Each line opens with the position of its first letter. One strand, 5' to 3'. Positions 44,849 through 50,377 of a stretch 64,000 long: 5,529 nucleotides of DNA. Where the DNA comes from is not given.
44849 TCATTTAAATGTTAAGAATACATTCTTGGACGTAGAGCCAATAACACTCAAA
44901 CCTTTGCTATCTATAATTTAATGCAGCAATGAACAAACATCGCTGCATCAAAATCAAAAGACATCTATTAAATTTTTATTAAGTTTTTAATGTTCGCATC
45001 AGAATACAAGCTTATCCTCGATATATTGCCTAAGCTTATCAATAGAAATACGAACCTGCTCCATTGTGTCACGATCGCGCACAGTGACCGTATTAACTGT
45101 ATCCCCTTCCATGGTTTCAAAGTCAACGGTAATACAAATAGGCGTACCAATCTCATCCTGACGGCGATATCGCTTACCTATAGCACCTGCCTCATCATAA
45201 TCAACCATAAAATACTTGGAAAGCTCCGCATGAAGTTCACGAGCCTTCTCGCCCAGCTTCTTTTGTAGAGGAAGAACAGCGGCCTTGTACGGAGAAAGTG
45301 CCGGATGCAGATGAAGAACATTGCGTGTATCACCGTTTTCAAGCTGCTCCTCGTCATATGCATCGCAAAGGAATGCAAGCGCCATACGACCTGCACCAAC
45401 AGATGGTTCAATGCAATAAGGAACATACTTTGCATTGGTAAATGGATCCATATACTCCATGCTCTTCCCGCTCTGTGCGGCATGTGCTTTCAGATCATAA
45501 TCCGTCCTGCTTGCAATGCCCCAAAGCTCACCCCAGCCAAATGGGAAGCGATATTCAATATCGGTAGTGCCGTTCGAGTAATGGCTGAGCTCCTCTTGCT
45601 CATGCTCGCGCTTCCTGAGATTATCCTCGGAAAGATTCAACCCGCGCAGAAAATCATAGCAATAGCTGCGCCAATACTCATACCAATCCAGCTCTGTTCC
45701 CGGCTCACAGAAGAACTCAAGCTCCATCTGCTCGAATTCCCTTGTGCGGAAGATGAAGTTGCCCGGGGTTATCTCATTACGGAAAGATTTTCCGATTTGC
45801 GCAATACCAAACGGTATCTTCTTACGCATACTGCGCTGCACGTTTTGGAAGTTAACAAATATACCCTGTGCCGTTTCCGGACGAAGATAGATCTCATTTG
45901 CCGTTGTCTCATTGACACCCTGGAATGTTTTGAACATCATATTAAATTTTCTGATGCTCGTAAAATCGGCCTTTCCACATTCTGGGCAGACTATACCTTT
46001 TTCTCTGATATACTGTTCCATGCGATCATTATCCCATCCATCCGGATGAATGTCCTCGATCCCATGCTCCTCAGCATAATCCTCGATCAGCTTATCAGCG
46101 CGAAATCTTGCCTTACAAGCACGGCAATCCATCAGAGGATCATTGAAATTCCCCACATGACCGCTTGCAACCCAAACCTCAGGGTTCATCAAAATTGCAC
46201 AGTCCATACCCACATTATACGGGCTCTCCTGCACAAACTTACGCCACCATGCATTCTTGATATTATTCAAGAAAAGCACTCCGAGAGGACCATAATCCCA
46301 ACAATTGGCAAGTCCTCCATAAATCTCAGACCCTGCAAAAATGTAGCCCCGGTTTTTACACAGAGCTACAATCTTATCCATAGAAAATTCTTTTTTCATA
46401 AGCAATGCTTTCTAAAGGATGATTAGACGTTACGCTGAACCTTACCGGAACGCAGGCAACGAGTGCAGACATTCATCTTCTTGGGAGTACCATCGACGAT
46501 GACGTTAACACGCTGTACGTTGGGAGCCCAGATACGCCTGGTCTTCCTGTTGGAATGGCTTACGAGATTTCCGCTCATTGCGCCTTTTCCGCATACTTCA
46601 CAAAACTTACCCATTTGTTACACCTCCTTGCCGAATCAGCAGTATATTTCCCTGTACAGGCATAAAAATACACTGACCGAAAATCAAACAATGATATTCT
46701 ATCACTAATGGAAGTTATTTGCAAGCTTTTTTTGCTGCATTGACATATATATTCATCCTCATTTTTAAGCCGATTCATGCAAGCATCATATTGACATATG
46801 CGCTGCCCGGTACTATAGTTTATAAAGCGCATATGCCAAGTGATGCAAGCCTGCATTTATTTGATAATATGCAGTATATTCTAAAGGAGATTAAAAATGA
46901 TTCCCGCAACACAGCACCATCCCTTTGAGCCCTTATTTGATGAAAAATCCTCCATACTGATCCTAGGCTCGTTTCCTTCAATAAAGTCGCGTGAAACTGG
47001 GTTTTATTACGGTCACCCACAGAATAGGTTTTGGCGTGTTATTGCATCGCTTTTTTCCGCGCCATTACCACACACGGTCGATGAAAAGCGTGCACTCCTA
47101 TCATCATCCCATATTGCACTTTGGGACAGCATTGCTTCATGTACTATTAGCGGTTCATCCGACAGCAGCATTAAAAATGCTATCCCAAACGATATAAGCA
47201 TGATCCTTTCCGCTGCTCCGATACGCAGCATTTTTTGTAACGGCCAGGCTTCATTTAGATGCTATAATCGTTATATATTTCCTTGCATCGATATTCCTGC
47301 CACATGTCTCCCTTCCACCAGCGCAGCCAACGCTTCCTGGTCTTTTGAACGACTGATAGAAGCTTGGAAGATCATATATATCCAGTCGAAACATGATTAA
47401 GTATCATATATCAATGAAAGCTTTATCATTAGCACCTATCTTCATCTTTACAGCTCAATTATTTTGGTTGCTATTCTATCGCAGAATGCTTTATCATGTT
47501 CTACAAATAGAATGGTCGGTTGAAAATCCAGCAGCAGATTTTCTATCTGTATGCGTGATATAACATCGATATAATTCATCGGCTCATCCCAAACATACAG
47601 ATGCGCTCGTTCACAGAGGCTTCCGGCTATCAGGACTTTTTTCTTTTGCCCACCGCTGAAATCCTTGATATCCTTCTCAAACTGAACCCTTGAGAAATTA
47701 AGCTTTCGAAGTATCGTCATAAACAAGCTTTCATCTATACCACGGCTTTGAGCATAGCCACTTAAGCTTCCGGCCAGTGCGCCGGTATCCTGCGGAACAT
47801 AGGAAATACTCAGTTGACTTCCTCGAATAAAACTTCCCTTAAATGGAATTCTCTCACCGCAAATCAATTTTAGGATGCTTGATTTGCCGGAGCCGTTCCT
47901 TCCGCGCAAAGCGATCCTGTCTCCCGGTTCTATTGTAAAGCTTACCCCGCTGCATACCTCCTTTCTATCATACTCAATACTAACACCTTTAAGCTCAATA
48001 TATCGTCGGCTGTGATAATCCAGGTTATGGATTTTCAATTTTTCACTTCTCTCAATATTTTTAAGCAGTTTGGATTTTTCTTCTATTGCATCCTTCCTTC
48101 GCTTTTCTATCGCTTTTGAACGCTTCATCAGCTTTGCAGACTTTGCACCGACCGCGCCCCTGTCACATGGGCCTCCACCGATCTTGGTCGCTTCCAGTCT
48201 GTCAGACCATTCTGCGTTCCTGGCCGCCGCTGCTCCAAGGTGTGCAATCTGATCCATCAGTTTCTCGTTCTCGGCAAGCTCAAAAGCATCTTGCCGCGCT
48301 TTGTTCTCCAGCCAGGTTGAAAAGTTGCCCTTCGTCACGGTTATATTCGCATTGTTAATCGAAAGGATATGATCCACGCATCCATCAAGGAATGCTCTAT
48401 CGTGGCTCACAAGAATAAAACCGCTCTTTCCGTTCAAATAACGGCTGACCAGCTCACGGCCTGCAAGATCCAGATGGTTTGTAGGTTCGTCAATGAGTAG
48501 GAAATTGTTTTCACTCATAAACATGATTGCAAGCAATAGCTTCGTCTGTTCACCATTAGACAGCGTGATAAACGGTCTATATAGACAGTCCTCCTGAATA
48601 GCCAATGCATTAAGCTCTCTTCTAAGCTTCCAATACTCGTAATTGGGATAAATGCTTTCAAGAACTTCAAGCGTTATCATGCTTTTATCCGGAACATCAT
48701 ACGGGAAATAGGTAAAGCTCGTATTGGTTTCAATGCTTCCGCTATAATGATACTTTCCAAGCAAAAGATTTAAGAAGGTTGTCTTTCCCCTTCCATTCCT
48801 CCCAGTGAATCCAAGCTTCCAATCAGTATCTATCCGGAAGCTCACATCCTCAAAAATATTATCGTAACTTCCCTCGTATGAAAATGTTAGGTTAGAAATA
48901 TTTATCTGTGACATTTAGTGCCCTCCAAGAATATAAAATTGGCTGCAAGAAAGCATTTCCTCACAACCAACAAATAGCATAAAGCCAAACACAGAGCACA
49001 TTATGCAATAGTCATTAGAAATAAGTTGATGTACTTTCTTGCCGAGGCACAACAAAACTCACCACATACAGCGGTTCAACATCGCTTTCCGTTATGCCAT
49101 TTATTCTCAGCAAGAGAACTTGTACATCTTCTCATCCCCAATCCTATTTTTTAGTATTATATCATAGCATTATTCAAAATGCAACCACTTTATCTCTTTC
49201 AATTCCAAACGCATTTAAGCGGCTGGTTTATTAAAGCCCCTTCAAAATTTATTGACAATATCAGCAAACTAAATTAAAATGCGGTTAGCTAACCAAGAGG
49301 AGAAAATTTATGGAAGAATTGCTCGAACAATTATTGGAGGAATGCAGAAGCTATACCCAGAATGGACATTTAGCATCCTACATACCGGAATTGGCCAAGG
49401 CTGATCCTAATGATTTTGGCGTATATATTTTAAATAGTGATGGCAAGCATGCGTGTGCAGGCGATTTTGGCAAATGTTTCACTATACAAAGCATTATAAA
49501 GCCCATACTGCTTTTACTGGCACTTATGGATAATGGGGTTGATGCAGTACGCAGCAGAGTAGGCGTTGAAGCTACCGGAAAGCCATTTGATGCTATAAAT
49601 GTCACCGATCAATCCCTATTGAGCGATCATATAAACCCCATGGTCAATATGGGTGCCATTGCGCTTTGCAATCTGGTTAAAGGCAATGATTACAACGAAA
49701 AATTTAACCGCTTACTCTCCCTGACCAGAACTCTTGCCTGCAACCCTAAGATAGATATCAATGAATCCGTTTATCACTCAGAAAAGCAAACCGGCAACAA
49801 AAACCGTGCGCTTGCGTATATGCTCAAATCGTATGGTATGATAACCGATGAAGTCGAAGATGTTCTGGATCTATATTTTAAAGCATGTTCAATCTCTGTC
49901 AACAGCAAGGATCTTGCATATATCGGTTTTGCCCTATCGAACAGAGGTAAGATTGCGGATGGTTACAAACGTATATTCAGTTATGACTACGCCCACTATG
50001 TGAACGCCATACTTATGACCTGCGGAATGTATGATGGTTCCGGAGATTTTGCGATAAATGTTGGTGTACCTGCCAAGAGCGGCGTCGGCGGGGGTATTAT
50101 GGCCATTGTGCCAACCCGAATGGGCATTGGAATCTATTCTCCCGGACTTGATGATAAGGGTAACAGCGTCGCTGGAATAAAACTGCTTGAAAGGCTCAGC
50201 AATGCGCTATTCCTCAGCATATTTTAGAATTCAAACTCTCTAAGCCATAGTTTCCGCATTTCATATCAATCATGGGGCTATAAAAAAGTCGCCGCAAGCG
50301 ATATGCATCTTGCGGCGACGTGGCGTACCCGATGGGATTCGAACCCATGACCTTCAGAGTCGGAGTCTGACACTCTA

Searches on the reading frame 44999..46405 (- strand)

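Call 67: search_protein_families(library=pfam, proteins=[window:44999-46405:-], max_evalue=0.000001)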
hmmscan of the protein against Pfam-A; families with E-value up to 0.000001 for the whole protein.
window:44999-46405:- (468 aa): 2 families
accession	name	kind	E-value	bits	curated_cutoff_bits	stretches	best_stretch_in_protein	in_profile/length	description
PF03129.25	HGTP_anticodon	-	4e-21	75.4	21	1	374-464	1-93/94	Anticodon binding domain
PF00587.30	tRNA-synt_2b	-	2.9e-10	41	29.3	1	169-337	8-126/179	tRNA synthetase class II core domain (G, H, P, S and T)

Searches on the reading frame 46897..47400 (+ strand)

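Call 67: search_protein_families(library=pfam, proteins=[window:46897-47400:+], max_evalue=0.000001)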
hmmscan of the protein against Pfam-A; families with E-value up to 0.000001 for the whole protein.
window:46897-47400:+ (167 aa): 1 family
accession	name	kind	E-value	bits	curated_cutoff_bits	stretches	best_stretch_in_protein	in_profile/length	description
PF03167.25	UDG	-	4.4e-09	37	24.3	1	13-158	3-138/141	Uracil DNA glycosylase superfamily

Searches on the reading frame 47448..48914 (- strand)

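Call 67: search_protein_families(library=pfam, proteins=[window:47448-48914:-], max_evalue=0.000001)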
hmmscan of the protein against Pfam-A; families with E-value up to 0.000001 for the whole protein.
window:47448-48914:- (488 aa): 3 families
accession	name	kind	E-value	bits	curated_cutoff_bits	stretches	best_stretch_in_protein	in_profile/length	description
PF00005.33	ABC_tran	-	3.8e-39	134.9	25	2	322-447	2-137/137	ABC transporter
PF13304.12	AAA_21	-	2.4e-09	38.1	27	0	117-176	237-303/304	AAA domain, putative AbiEii toxin, Type IV TA system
PF02463.25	SMC_N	-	1.4e-08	34.9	40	0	117-188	136-213/220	RecF/RecN/SMC N terminal domain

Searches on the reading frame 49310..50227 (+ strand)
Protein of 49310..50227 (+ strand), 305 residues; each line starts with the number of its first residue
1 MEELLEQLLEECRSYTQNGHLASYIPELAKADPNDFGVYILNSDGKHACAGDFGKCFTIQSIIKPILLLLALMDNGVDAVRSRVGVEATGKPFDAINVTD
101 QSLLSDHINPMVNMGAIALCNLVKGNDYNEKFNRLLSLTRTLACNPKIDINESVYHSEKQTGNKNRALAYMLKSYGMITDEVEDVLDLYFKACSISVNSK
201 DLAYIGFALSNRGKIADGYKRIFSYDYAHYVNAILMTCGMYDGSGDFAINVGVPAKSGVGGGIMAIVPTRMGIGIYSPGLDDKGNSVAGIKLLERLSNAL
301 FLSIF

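Call 67: search_protein_families(library=pfam, proteins=[window:49310-50227:+], max_evalue=0.000001)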
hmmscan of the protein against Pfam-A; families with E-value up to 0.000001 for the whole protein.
window:49310-50227:+ (305 aa): 1 family
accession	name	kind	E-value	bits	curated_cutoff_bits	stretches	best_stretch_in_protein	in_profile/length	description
PF04960.20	Glutaminase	-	3e-109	365.1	27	1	19-305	1-286/286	Glutaminase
